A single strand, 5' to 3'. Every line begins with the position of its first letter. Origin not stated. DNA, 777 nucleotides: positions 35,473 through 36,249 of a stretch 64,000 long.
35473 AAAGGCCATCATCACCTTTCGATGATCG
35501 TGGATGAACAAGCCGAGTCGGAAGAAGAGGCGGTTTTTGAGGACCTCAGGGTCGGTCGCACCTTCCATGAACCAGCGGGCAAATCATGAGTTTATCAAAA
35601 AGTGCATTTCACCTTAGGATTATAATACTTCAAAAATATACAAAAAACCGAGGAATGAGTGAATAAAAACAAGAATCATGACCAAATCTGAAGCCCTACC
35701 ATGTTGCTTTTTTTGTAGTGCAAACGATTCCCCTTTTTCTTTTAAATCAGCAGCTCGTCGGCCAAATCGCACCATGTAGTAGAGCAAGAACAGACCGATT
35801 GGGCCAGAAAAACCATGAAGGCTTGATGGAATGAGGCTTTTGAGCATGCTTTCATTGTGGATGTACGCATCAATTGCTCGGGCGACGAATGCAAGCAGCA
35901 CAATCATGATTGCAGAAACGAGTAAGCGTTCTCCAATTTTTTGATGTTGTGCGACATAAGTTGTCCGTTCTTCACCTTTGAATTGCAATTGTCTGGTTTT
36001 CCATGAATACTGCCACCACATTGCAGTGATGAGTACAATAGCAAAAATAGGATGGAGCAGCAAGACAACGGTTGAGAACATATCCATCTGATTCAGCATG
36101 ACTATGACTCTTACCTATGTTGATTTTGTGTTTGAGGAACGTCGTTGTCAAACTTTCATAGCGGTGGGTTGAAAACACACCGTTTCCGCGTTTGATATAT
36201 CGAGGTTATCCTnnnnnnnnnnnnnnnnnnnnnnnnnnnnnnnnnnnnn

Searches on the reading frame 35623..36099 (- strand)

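Call 3: search_protein_families(library=pfam, proteins=[window:35623-36099:-], max_evalue=1)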
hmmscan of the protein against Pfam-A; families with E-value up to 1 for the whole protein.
window:35623-36099:- (159 aa): 3 families
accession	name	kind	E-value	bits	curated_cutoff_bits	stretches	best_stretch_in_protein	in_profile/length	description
PF13301.11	DUF4079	-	0.00091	19.9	31.4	1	13-152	2-135/141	Protein of unknown function (DUF4079)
PF01944.22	SpoIIM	-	0.036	14.5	26.9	1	18-80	109-161/163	Stage II sporulation protein M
PF15420.11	Abhydrolase_9_N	-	0.059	13.8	27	1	12-103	52-140/208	Alpha/beta-hydrolase family N-terminus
